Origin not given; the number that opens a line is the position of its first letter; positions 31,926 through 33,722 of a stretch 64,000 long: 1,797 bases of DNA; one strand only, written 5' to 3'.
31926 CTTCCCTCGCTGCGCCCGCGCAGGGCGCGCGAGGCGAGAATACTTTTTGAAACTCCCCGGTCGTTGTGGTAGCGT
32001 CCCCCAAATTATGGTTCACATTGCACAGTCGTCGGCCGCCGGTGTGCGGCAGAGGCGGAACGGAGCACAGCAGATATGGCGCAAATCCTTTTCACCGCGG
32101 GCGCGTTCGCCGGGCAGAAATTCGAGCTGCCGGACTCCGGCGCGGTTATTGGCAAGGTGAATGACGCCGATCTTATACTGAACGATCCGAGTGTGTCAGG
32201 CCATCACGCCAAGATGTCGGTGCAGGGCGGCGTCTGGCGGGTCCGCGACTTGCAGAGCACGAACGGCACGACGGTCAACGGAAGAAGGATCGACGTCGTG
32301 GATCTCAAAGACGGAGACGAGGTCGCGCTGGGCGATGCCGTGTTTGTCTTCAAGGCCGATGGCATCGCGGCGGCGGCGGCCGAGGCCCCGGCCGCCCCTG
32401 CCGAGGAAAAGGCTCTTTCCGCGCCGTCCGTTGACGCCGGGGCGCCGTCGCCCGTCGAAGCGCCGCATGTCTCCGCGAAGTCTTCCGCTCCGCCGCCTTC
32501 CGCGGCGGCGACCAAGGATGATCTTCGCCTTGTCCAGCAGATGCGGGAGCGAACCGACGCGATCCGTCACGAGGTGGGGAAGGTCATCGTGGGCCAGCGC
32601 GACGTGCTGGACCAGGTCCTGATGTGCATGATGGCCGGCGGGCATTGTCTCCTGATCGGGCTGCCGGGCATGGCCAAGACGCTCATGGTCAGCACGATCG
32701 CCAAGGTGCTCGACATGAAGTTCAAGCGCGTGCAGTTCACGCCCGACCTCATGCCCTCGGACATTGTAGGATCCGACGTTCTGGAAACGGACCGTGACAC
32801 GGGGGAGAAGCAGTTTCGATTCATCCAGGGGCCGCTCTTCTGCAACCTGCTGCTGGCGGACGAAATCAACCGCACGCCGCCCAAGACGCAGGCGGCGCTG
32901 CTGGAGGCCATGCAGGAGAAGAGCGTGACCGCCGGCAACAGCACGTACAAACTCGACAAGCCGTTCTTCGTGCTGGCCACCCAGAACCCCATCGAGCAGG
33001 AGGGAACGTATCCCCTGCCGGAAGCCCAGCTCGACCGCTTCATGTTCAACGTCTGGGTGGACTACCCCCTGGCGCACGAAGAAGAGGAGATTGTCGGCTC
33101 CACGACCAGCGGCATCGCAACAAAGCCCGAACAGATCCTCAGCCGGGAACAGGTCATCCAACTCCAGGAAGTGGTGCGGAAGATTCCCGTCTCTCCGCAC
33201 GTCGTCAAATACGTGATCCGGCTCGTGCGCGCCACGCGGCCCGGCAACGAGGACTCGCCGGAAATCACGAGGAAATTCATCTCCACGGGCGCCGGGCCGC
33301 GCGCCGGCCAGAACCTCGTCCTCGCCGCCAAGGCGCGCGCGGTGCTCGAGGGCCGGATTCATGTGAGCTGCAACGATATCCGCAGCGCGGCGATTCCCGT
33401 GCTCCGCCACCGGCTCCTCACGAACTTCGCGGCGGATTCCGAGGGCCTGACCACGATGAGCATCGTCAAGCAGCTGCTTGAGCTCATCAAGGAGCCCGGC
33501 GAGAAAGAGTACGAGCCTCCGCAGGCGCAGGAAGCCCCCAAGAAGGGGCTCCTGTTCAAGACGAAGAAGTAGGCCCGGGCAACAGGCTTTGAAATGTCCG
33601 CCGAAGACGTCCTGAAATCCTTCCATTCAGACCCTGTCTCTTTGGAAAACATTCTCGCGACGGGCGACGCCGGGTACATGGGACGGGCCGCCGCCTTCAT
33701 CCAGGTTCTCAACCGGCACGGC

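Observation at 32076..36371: FHA-MoxR AAA+ ATPase coupled to a tripartite (unknown N-domain)-TfuA-YcaO fusion protein: candidate backbone-modification system with no visible substrate gene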

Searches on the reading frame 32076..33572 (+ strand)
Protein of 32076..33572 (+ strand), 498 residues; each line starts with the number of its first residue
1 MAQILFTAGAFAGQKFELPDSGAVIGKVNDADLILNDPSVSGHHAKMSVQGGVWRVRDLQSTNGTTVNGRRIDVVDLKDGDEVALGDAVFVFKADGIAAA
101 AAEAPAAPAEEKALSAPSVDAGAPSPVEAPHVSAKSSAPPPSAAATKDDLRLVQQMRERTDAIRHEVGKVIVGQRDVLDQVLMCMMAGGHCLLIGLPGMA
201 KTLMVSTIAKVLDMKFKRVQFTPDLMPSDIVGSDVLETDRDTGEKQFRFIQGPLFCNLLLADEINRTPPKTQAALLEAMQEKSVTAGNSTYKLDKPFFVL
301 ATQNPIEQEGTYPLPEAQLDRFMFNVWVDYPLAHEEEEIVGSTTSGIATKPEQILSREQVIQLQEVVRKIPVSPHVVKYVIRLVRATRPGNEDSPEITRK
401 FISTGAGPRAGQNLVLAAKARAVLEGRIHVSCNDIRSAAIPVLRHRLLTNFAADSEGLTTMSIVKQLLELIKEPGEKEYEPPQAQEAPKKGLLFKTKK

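Call 5: search_protein_families(library=pfam, proteins=[window:32076-33572:+], max_evalue=0.01)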
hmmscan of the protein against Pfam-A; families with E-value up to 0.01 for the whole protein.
window:32076-33572:+ (498 aa): 9 families
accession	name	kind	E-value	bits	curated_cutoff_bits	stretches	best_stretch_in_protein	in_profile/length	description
PF07726.17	AAA_3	-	3.5e-62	208.5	27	1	190-324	1-131/131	ATPase family associated with various cellular activities (AAA)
PF00498.31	FHA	-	3.4e-18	66.3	20.7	1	24-86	2-67/67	FHA domain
PF16697.10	Yop-YscD_cpl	-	4.4e-18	65.8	33.2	1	8-94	4-92/94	Inner membrane component of T3SS, cytoplasmic domain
PF17863.7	AAA_lid_2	-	1.5e-14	53.9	22.7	1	397-466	4-73/74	AAA lid domain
PF07728.20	AAA_5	-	3.4e-11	43.7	22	1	190-322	1-139/139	AAA domain (dynein-related subfamily)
PF20030.5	bpMoxR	-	5.2e-11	42.5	27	1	163-340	6-178/205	MoxR domain in the MoxR-vWA-beta-propeller ternary systems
PF00004.35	AAA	-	8.6e-05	23.4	21.2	1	191-305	1-111/131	ATPase family associated with various cellular activities (AAA)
PF00493.29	MCM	-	0.0034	17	23.3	1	185-307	54-175/224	MCM P-loop domain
PF05496.18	RuvB_N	-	0.0088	16.2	27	0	188-218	33-63/159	Holliday junction DNA helicase RuvB P-loop domain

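Call 6: search_protein_families(library=ncbifam, proteins=[window:32076-33572:+], max_evalue=0.01)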
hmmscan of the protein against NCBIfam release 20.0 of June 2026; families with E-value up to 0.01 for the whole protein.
window:32076-33572:+ (498 aa): 17 families
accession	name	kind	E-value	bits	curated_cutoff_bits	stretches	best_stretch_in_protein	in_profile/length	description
NF049868.1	FhaB_Rv0019c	equivalog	1.4e-18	67.4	125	1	3-90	68-156/158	FHA domain-containing protein FhaB/FipA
NF041660.2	oxygluDhInhib_OdhI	equivalog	8.9e-14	51.5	200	1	4-92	39-127/130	oxoglutarate dehydrogenase inhibitor Odhl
TIGR03354.1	VI_FHA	hypoth_equivalog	4.5e-13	49.8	120.25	1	16-162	19-175/420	type VI secretion system-associated FHA domain protein TagH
TIGR02031.1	BchD-ChlD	equivalog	4.7e-12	45.4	499.55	1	197-452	25-276/608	magnesium chelatase ATPase subunit D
NF033760.1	gliding_GltG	equivalog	4.8e-12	45.2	650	1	25-146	28-156/650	adventurous gliding motility protein GltG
NF052573.1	HisKinEspAMyxo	equivalog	1.4e-11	43.2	1400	1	7-93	32-120/755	serine histidine kinase EspA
NF052403.1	ESX1TransRegEspM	equivalog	6.6e-07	28.5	550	1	20-88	28-95/367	ESX-1 type VII secretion system transcriptional regulator EspM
NF010054.0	PRK13531.1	equivalog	1.1e-06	28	681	1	154-381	5-233/498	ATPase RavA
TIGR02640.1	gas_vesic_GvpN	equivalog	2.7e-06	27.1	266.8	1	259-352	109-206/262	gas vesicle protein GvpN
NF047784.1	MadB_ATPase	equivalog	1.1e-05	24.8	475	1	258-387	141-261/298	MadB family AAA-type ATPase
TIGR02500.1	type_III_yscD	equivalog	3e-05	23.2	86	1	9-152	8-121/413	type III secretion system inner membrane ring subunit SctD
TIGR02442.1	Cob-chelat-sub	hypoth_equivalog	3.7e-05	22.4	779.45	1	406-470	269-319/641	putative cobaltochelatase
TIGR02030.1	BchI-ChlI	equivalog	8.7e-05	21.8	466.95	1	408-449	275-316/337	magnesium chelatase ATPase subunit I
TIGR01348.1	PDHac_trf_long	equivalog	0.00069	18.3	552.1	1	72-152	208-283/587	dihydrolipoyllysine-residue acetyltransferase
TIGR00764.1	lon_rel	equivalog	0.0019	16.9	516.6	0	171-214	20-63/608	ATP-dependent protease LonB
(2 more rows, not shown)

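Call 44: find_homologous_proteins(query=window:32076-33572:+, max_evalue=1e-40)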
Query window:32076-33572:+ (498 aa): 8000 proteins with E <= 1e-40 among 8000 candidates; the best 120 are listed.
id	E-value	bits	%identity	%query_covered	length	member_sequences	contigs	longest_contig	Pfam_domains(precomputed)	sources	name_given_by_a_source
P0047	2.0e-256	869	58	74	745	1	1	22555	PF20030.6,PF00158.33,PF07726.18,PF00493.30,PF00004.36,PF17863.8,PF05496.19,PF07728.21,PF01078.28,PF13191.13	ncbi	ncbi:MAG: AAA family ATPase [Phycisphaeraceae bacterium]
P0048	1.0e-255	867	62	66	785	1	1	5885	PF20030.6,PF00158.33,PF07726.18,PF00493.30,PF00004.36,PF17863.8,PF05496.19,PF07728.21,PF01078.28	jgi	jgi:MoxR-like ATPase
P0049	9.3e-253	857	76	100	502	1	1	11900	PF20030.6,PF00498.32,PF07726.18,PF16697.11,PF17863.8,PF07728.21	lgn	-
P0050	1.4e-252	857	59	68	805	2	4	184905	PF20030.6,PF00158.33,PF07726.18,PF00493.30,PF00004.36,PF17863.8,PF05496.19,PF07728.21,PF01078.28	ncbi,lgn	-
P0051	4.8e-250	848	61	68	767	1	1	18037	PF20030.6,PF00158.33,PF13719.11,PF07726.18,PF00493.30,PF00004.36,PF17863.8,PF05496.19,PF07728.21,PF01078.28,PF13191.13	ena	-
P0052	3.9e-248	842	75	99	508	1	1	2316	PF20030.6,PF00498.32,PF07726.18,PF16697.11,PF17863.8,PF07728.21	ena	-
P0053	2.6e-247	839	59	66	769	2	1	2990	PF20030.6,PF00158.33,PF07726.18,PF00493.30,PF00004.36,PF17863.8,PF05496.19,PF07728.21,PF01078.28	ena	-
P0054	5.2e-247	838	57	73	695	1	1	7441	PF20030.6,PF00158.33,PF07726.18,PF00493.30,PF00004.36,PF17863.8,PF05496.19,PF07728.21,PF01078.28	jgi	jgi:MoxR-like ATPase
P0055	7.1e-246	834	59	66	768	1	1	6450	PF20030.6,PF00158.33,PF07726.18,PF00493.30,PF00004.36,PF17863.8,PF05496.19,PF07728.21,PF01078.28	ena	-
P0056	1.1e-244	831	60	68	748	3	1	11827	PF20030.6,PF00158.33,PF07726.18,PF00493.30,PF00004.36,PF17863.8,PF05496.19,PF07728.21,PF01078.28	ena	-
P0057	6.9e-244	828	60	66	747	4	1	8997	PF20030.6,PF00158.33,PF13719.11,PF07726.18,PF00493.30,PF00004.36,PF17863.8,PF05496.19,PF07728.21,PF01078.28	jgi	-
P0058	8.3e-242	821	57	70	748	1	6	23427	PF20030.6,PF00158.33,PF07726.18,PF00493.30,PF00004.36,PF17863.8,PF05496.19,PF07728.21,PF01078.28,PF13191.13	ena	-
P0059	5.4e-240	815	58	69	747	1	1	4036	PF20030.6,PF00158.33,PF07726.18,PF00493.30,PF00004.36,PF17863.8,PF05496.19,PF07728.21,PF01078.28,PF13191.13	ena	-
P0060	1.6e-238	810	61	66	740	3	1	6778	PF20030.6,PF00158.33,PF07726.18,PF12775.14,PF00493.30,PF00004.36,PF17863.8,PF05496.19,PF07728.21,PF01078.28,PF13191.13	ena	-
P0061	2.4e-237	806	75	100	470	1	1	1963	PF20030.6,PF00498.32,PF07726.18,PF16697.11,PF17863.8,PF07728.21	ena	-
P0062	3.1e-219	747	69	94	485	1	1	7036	PF20030.6,PF00498.32,PF07726.18,PF16697.11,PF17863.8,PF07728.21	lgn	-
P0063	3.8e-216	736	68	99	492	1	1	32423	PF20030.6,PF00498.32,PF07726.18,PF16697.11,PF17863.8,PF07728.21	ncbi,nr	ncbi:MAG: AAA family ATPase [Lentisphaerae bacterium]|nr:AAA family ATPase [Lentisphaerota bacterium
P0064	9.6e-213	725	67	97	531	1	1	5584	PF20030.6,PF00498.32,PF07726.18,PF16697.11,PF17863.8,PF07728.21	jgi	-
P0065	2.4e-212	724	68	96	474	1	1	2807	PF20030.6,PF00498.32,PF07726.18,PF16697.11,PF17863.8,PF07728.21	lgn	-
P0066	5.3e-212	723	66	96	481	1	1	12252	PF20030.6,PF00498.32,PF07726.18,PF16697.11,PF17863.8,PF07728.21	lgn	-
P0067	2.1e-209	714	67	96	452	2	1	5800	PF20030.6,PF00498.32,PF07726.18,PF16697.11,PF17863.8,PF07728.21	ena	-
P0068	2.2e-209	714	64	96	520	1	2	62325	PF20030.6,PF00498.32,PF07726.18,PF16697.11,PF17863.8,PF07728.21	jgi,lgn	-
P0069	3.1e-209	714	64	96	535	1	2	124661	PF20030.6,PF00498.32,PF07726.18,PF16697.11,PF17863.8,PF07728.21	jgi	jgi:MoxR-like ATPase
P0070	4.8e-209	713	68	97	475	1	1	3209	PF20030.6,PF00498.32,PF07726.18,PF16697.11,PF17863.8,PF07728.21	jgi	jgi:MoxR-like ATPase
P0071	1.3e-208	712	64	97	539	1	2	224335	PF20030.6,PF00498.32,PF07726.18,PF16697.11,PF17863.8,PF07728.21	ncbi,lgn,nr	ncbi:MAG: AAA family ATPase [Kiritimatiellae bacterium]|nr:AAA family ATPase [Kiritimatiellia bacter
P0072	1.3e-207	708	48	95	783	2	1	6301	PF20030.6,PF00158.33,PF00498.32,PF07726.18,PF16697.11,PF00493.30,PF00004.36,PF17863.8,PF05496.19,PF07728.21,PF01078.28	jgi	-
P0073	1.4e-207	708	64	96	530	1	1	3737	PF20030.6,PF00498.32,PF07726.18,PF16697.11,PF17863.8,PF07728.21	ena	-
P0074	2.6e-207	707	66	97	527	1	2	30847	PF20030.6,PF00498.32,PF07726.18,PF16697.11,PF17863.8,PF07728.21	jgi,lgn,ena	-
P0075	1.0e-206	705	64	96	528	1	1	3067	PF20030.6,PF00498.32,PF07726.18,PF16697.11,PF17863.8,PF07728.21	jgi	-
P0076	1.6e-206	705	68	96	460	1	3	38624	PF20030.6,PF00498.32,PF07726.18,PF16697.11,PF17863.8,PF07728.21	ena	-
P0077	4.4e-206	703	67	96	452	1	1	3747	PF20030.6,PF00498.32,PF07726.18,PF16697.11,PF17863.8,PF07728.21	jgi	-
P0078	8.9e-206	702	66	96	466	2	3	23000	PF20030.6,PF00498.32,PF07726.18,PF16697.11,PF17863.8,PF07728.21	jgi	-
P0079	1.9e-205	701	65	98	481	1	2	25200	PF20030.6,PF00498.32,PF07726.18,PF16697.11,PF17863.8,PF07728.21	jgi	-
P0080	3.5e-205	700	67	96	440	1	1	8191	PF20030.6,PF00498.32,PF07726.18,PF16697.11,PF17863.8,PF07728.21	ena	-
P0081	4.9e-205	700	61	98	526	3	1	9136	PF20030.6,PF00498.32,PF07726.18,PF16697.11,PF17863.8,PF07728.21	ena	-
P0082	9.3e-205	699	66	96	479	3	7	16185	PF20030.6,PF00498.32,PF07726.18,PF16697.11,PF17863.8,PF07728.21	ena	-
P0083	1.5e-204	698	67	96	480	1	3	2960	PF20030.6,PF00498.32,PF07726.18,PF16697.11,PF17863.8,PF07728.21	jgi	-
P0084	2.4e-204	698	64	96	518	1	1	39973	PF20030.6,PF00498.32,PF07726.18,PF16697.11,PF17863.8,PF07728.21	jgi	-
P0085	1.1e-203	695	66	97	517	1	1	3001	PF20030.6,PF00498.32,PF07726.18,PF16697.11,PF17863.8,PF07728.21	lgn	-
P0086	4.1e-203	693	66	96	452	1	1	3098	PF20030.6,PF00498.32,PF07726.18,PF16697.11,PF17863.8,PF07728.21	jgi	-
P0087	9.5e-203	692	62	98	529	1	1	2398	PF20030.6,PF00498.32,PF07726.18,PF16697.11,PF17863.8,PF07728.21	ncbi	-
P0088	1.4e-202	692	78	67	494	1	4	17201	PF20030.6,PF00498.32,PF07726.18,PF16697.11,PF17863.8,PF07728.21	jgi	jgi:MoxR-like ATPase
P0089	2.5e-202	691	63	96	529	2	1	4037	PF20030.6,PF00498.32,PF07726.18,PF16697.11,PF17863.8,PF07728.21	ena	-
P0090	2.3e-201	688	65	97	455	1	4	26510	PF20030.6,PF00498.32,PF07726.18,PF16697.11,PF00004.36,PF17863.8,PF07728.21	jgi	-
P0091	2.9e-201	687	65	96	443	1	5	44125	PF20030.6,PF00498.32,PF07726.18,PF16697.11,PF17863.8,PF07728.21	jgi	-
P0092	3.9e-201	687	65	97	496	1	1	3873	PF20030.6,PF00498.32,PF07726.18,PF16697.11,PF17863.8,PF07728.21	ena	-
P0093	1.7e-200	685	65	96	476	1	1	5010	PF20030.6,PF00498.32,PF07726.18,PF16697.11,PF17863.8,PF07728.21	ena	-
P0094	9.6e-200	682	63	97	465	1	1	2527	PF20030.6,PF00498.32,PF07726.18,PF16697.11,PF17863.8,PF07728.21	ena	-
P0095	9.4e-199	679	66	96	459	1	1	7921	PF20030.6,PF00498.32,PF07726.18,PF16697.11,PF17863.8,PF07728.21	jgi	-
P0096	1.1e-198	679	66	96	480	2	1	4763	PF20030.6,PF00498.32,PF07726.18,PF16697.11,PF17863.8,PF07728.21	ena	-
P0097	1.5e-198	678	62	96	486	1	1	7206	PF20030.6,PF00498.32,PF07726.18,PF16697.11,PF17863.8,PF07728.21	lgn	-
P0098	1.5e-198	678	65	97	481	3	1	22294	PF20030.6,PF00498.32,PF07726.18,PF16697.11,PF17863.8,PF07728.21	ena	-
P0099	4.9e-198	677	63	96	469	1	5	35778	PF20030.6,PF00498.32,PF07726.18,PF16697.11,PF17863.8,PF07728.21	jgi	-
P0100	5.1e-198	677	63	96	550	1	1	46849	PF20030.6,PF00498.32,PF07726.18,PF16697.11,PF17863.8,PF07728.21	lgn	-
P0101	6.0e-198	676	65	96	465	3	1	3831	PF20030.6,PF00498.32,PF07726.18,PF16697.11,PF17863.8,PF07728.21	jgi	-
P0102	4.8e-197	673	62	96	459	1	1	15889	PF20030.6,PF00498.32,PF07726.18,PF16697.11,PF17863.8,PF07728.21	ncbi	-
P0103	6.7e-197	673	64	96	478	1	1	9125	PF20030.6,PF00498.32,PF07726.18,PF16697.11,PF17863.8,PF07728.21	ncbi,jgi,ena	jgi:MoxR-like ATPase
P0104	7.4e-197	673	66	96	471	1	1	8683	PF20030.6,PF00498.32,PF07726.18,PF16697.11,PF17863.8,PF07728.21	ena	-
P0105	8.1e-197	673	66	96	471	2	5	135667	PF20030.6,PF00498.32,PF07726.18,PF16697.11,PF17863.8,PF07728.21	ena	-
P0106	1.1e-196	672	66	96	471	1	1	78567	PF20030.6,PF00498.32,PF07726.18,PF16697.11,PF17863.8,PF07728.21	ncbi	-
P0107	1.5e-196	672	63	96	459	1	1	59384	PF20030.6,PF00498.32,PF07726.18,PF16697.11,PF17863.8,PF07728.21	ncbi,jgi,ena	-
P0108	2.0e-196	671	63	97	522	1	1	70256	PF20030.6,PF00498.32,PF07726.18,PF16697.11,PF17863.8,PF07728.21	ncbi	-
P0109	2.2e-196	671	63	96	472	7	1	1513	PF20030.6,PF00498.32,PF07726.18,PF16697.11,PF17863.8,PF07728.21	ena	-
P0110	3.6e-196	671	60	96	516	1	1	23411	PF20030.6,PF00498.32,PF07726.18,PF16697.11,PF17863.8,PF07728.21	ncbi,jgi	jgi:MoxR-like ATPase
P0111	4.4e-196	670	62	98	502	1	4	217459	PF20030.6,PF00498.32,PF07726.18,PF16697.11,PF17863.8,PF07728.21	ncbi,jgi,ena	-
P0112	7.0e-196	670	64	96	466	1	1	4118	PF20030.6,PF00498.32,PF07726.18,PF16697.11,PF17863.8,PF07728.21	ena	-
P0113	2.1e-195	668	65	96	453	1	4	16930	PF20030.6,PF00498.32,PF07726.18,PF16697.11,PF17863.8,PF07728.21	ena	-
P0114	2.6e-195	668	66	95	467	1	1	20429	PF20030.6,PF00498.32,PF07726.18,PF16697.11,PF17863.8,PF07728.21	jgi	-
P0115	4.4e-195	667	64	96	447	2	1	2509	PF20030.6,PF00498.32,PF07726.18,PF16697.11,PF17863.8,PF07728.21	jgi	-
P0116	8.3e-195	666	63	98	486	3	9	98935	PF20030.6,PF00498.32,PF07726.18,PF16697.11,PF00004.36,PF17863.8,PF07728.21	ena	-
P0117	1.1e-194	666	63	96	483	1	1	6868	PF20030.6,PF00498.32,PF07726.18,PF16697.11,PF17863.8,PF07728.21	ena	-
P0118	1.7e-194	665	65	96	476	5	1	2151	PF20030.6,PF00498.32,PF07726.18,PF16697.11,PF17863.8,PF07728.21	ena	-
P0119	1.9e-194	665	61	96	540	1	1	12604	PF20030.6,PF00498.32,PF07726.18,PF16697.11,PF17863.8,PF07728.21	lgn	-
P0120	3.9e-194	664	63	97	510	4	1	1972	PF20030.6,PF00498.32,PF07726.18,PF16697.11,PF17863.8,PF07728.21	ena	-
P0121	5.4e-194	663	65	95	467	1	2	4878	PF20030.6,PF00498.32,PF07726.18,PF16697.11,PF17863.8,PF07728.21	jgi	-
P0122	6.8e-194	663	63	96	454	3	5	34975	PF20030.6,PF00498.32,PF07726.18,PF16697.11,PF17863.8,PF07728.21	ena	-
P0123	7.2e-194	663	73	67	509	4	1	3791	PF20030.6,PF00498.32,PF07726.18,PF16697.11,PF17863.8,PF07728.21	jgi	-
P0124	9.6e-194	663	64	96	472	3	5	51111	PF20030.6,PF00498.32,PF07726.18,PF16697.11,PF17863.8,PF07728.21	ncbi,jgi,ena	-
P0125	5.3e-193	660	64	96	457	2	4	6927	PF20030.6,PF00498.32,PF07726.18,PF16697.11,PF17863.8,PF07728.21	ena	-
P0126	5.9e-193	660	63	96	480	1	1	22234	PF20030.6,PF00498.32,PF07726.18,PF16697.11,PF00004.36,PF17863.8,PF07728.21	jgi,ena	-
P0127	7.4e-193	660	74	66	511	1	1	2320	PF20030.6,PF00498.32,PF07726.18,PF16697.11,PF17863.8,PF07728.21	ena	-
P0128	8.3e-193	659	62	96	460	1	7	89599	PF20030.6,PF00498.32,PF07726.18,PF16697.11,PF17863.8,PF07728.21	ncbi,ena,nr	ncbi:MAG: AAA family ATPase [Kiritimatiellae bacterium]|nr:AAA family ATPase [Kiritimatiellia bacter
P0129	1.2e-192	659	64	96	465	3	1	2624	PF20030.6,PF00498.32,PF07726.18,PF16697.11,PF00493.30,PF17863.8,PF07728.21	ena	-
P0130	1.7e-192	658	62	96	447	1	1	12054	PF20030.6,PF00498.32,PF07726.18,PF16697.11,PF17863.8,PF07728.21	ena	-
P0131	1.8e-192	658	62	96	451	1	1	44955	PF20030.6,PF00498.32,PF07726.18,PF16697.11,PF17863.8,PF07728.21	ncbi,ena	-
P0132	2.0e-192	658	63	94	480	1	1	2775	PF20030.6,PF00498.32,PF07726.18,PF16697.11,PF17863.8,PF07728.21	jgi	jgi:MoxR-like ATPase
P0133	2.1e-192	658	62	96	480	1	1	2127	PF20030.6,PF00498.32,PF07726.18,PF16697.11,PF00004.36,PF17863.8,PF07728.21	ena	-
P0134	2.4e-192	658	63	97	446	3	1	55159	PF20030.6,PF00498.32,PF07726.18,PF16697.11,PF17863.8,PF07728.21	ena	-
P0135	2.4e-192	658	60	98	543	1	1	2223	PF20030.6,PF00498.32,PF07726.18,PF16697.11,PF17863.8,PF07728.21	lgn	-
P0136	3.5e-192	657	63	97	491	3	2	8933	PF20030.6,PF00498.32,PF07726.18,PF16697.11,PF17863.8,PF07728.21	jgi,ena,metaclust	metaclust:\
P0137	4.8e-192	657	60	70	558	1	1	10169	PF20030.6,PF07726.18,PF00004.36,PF17863.8,PF07728.21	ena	-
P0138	5.1e-192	657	60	96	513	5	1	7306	PF20030.6,PF00498.32,PF07726.18,PF16697.11,PF17863.8,PF07728.21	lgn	-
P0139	5.4e-192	657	63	98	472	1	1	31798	PF20030.6,PF00498.32,PF07726.18,PF16697.11,PF17863.8,PF07728.21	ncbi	-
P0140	7.1e-192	656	60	96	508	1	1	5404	PF20030.6,PF00498.32,PF07726.18,PF16697.11,PF17863.8,PF07728.21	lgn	-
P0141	7.9e-192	656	63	96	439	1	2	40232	PF20030.6,PF00498.32,PF07726.18,PF16697.11,PF17863.8,PF07728.21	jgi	jgi:MoxR-like ATPase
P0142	8.4e-192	656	63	96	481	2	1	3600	PF20030.6,PF00498.32,PF07726.18,PF16697.11,PF17863.8,PF07728.21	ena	-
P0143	9.4e-192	656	64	94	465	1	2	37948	PF20030.6,PF00498.32,PF07726.18,PF16697.11,PF17863.8,PF07728.21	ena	-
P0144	1.3e-191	656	63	96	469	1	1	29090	PF20030.6,PF00498.32,PF07726.18,PF16697.11,PF17863.8,PF07728.21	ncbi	-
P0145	1.5e-191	655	62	97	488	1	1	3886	PF20030.6,PF00498.32,PF07726.18,PF16697.11,PF17863.8,PF07728.21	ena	-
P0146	1.6e-191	655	62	96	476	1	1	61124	PF20030.6,PF00498.32,PF07726.18,PF16697.11,PF17863.8,PF07728.21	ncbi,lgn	-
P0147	2.0e-191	655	64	94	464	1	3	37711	PF20030.6,PF00498.32,PF07726.18,PF16697.11,PF17863.8,PF07728.21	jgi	-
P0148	2.5e-191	655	63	96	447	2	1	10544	PF20030.6,PF00498.32,PF07726.18,PF16697.11,PF17863.8,PF07728.21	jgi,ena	-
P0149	2.7e-191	655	59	95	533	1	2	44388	PF20030.6,PF00498.32,PF07726.18,PF16697.11,PF17863.8,PF07728.21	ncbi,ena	-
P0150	3.1e-191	654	62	96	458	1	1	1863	PF20030.6,PF00498.32,PF07726.18,PF16697.11,PF17863.8,PF07728.21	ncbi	-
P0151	7.4e-191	653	62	96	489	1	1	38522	PF20030.6,PF00498.32,PF07726.18,PF16697.11,PF00004.36,PF17863.8,PF07728.21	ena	-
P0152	8.7e-191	653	62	96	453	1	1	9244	PF20030.6,PF00498.32,PF07726.18,PF16697.11,PF00493.30,PF17863.8,PF07728.21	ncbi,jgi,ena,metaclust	metaclust:\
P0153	9.3e-191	653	63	97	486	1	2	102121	PF20030.6,PF00498.32,PF07726.18,PF16697.11,PF00004.36,PF17863.8,PF07728.21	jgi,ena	-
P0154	1.1e-190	652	63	96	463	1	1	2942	PF20030.6,PF00498.32,PF07726.18,PF16697.11,PF17863.8,PF07728.21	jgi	jgi:MoxR-like ATPase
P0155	1.4e-190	652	62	98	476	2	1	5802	PF20030.6,PF00498.32,PF07726.18,PF16697.11,PF00004.36,PF17863.8,PF07728.21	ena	-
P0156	2.1e-190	652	62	97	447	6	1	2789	PF20030.6,PF00498.32,PF07726.18,PF16697.11,PF17863.8,PF07728.21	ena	-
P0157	4.0e-190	651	59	96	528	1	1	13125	PF20030.6,PF00498.32,PF07726.18,PF16697.11,PF00004.36,PF17863.8,PF07728.21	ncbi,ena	-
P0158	4.1e-190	651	63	96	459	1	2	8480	PF20030.6,PF00498.32,PF07726.18,PF16697.11,PF17863.8,PF07728.21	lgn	-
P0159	6.2e-190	650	63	96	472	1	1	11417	PF20030.6,PF00498.32,PF07726.18,PF16697.11,PF17863.8,PF07728.21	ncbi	-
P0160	7.4e-190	650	60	97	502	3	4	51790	PF20030.6,PF00498.32,PF07726.18,PF16697.11,PF00004.36,PF17863.8,PF07728.21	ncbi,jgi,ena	jgi:MoxR-like ATPase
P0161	1.0e-189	649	61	96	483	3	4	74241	PF20030.6,PF00498.32,PF07726.18,PF16697.11,PF17863.8,PF07728.21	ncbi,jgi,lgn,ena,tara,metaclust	tara:strand:- start:497 stop:1948 length:1452 start_codon:yes stop_codon:yes gene_type:complete|meta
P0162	1.1e-189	649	60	96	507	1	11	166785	PF20030.6,PF00498.32,PF07726.18,PF16697.11,PF17863.8,PF07728.21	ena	-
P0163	1.4e-189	649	64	95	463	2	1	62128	PF20030.6,PF00498.32,PF07726.18,PF16697.11,PF17863.8,PF07728.21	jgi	jgi:MoxR-like ATPase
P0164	1.4e-189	649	62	97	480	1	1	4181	PF20030.6,PF00498.32,PF07726.18,PF16697.11,PF00004.36,PF17863.8,PF07728.21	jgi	jgi:MoxR-like ATPase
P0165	2.3e-189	648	62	96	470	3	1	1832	PF20030.6,PF00498.32,PF07726.18,PF16697.11,PF17863.8,PF07728.21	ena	-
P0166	2.8e-189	648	77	67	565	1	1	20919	PF20030.6,PF00498.32,PF07726.18,PF16697.11,PF17863.8,PF07728.21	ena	-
